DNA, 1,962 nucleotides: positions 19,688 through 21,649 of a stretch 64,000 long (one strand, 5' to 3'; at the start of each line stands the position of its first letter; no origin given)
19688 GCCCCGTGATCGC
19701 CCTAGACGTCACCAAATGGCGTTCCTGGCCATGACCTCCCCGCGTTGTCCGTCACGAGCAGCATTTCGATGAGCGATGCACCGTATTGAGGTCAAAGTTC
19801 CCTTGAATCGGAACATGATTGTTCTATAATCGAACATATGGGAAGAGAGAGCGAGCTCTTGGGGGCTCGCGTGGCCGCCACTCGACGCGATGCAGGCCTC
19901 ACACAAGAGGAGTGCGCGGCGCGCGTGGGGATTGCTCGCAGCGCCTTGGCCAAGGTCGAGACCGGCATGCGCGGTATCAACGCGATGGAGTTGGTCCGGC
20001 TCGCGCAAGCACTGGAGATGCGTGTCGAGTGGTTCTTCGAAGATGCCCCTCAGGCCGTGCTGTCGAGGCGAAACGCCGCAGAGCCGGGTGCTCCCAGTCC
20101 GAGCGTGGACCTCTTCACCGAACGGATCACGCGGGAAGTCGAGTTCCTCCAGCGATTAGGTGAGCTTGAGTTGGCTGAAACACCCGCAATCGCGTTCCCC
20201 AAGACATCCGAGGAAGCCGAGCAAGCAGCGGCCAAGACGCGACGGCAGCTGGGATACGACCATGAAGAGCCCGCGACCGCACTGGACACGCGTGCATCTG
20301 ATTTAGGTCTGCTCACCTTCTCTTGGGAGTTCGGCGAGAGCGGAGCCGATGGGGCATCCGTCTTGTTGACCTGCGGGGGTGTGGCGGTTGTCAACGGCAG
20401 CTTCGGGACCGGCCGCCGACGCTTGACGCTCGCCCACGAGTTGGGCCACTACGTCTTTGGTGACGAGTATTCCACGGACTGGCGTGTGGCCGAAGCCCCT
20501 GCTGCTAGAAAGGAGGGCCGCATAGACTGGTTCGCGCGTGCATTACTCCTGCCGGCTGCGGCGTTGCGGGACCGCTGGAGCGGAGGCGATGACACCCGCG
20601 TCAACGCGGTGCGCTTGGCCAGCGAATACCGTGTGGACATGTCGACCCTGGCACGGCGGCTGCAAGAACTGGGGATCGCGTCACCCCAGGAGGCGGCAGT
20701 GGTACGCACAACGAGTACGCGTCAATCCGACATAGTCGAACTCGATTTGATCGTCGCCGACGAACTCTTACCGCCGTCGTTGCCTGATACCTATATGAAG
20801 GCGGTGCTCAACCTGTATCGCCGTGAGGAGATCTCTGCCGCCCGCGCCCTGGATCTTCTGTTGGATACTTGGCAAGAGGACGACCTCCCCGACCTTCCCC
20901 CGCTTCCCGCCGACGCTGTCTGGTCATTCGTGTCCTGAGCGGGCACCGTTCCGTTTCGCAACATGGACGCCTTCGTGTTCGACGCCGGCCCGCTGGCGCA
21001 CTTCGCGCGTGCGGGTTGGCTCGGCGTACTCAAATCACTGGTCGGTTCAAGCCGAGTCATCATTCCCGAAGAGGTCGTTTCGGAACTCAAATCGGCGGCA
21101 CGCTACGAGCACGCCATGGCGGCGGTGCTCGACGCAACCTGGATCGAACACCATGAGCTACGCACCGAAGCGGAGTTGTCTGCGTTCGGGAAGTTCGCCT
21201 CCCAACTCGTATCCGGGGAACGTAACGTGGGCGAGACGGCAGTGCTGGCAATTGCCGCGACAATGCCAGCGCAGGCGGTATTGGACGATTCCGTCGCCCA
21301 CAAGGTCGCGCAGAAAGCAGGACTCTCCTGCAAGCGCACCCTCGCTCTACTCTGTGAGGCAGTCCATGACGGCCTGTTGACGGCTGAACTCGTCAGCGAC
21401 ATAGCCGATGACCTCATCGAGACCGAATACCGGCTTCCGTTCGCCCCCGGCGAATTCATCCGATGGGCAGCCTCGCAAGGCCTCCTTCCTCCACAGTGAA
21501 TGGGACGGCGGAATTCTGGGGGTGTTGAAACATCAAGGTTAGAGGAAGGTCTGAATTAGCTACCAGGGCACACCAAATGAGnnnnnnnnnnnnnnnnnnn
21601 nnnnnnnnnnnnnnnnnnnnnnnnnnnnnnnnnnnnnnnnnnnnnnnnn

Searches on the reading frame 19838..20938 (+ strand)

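Call 47: search_protein_families(library=padloc, proteins=[window:19838-20938:+], max_evalue=0.001)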
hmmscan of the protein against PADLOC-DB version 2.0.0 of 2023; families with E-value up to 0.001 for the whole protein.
window:19838-20938:+ (366 aa): 20 families
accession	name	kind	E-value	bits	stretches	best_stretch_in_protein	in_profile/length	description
PDLC03952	RmrA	-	3e-17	60.5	1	6-290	21-314/395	-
PDLC03949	RmrA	-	1.5e-16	58.2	1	10-282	5-269/363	-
PDLC03954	RmrA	-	2.2e-15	54.4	1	6-297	9-309/380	-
PDLC03953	RmrA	-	3e-15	54.3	1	9-282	7-287/373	-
PDLC03947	RmrA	-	4e-15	53.5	1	4-289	8-301/383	-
PDLC03943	RmrA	-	5.6e-14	50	1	14-300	9-294/370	-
PDLC03951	RmrA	-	5.4e-13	46.7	1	9-287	10-294/400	-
PDLC03948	RmrA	-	8.1e-13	46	1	128-335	140-343/397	-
PDLC03944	RmrA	-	1.2e-11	42.3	1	6-295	5-301/384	-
PDLC04141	capP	-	2.6e-11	41.5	1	168-279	41-154/242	capP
PDLC03946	RmrA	-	7.9e-11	39.3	2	11-74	6-69/357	-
PDLC03955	RmrA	-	3e-09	34.6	1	11-248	24-261/371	-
PDLC03945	RmrA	-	1.2e-07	29.3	1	191-287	205-302/394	-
PDLC03956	RmrA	-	3e-07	27.9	0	8-71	9-73/399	-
PDLC02926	HTH_VI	-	1.4e-06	26.5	1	13-67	7-61/92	-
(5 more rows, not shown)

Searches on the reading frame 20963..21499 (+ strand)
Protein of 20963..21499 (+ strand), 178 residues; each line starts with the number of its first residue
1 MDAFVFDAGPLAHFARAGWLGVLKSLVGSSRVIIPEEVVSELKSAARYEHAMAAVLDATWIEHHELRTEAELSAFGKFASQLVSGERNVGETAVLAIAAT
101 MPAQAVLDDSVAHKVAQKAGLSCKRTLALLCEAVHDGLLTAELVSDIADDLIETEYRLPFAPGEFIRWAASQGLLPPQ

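Call 47: search_protein_families(library=padloc, proteins=[window:20963-21499:+], max_evalue=0.001)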
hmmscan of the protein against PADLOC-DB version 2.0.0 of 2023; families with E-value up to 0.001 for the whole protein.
window:20963-21499:+ (178 aa): 6 families
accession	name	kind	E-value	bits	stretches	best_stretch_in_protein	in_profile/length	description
PDLC05071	PDC-S70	-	3.4e-20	70.8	1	1-158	1-145/161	-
PDLC05073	PDC-S70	-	5.6e-18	63.4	1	4-155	3-144/162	-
PDLC05070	PDC-S70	-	7.9e-15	53.3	1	2-141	3-132/161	-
PDLC05068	PDC-S70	-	1.8e-12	45.9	1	5-133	4-123/125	-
PDLC05074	PDC-S70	-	8.1e-05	20.8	1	41-140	4-96/127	-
PDLC05072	PDC-S70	-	0.00016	19.5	1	13-137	21-135/167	-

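Call 90: search_protein_families(library=pfam, proteins=[window:20963-21499:+], max_evalue=0.001)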
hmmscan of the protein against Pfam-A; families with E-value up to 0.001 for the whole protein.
window:20963-21499:+ (178 aa): 0 families
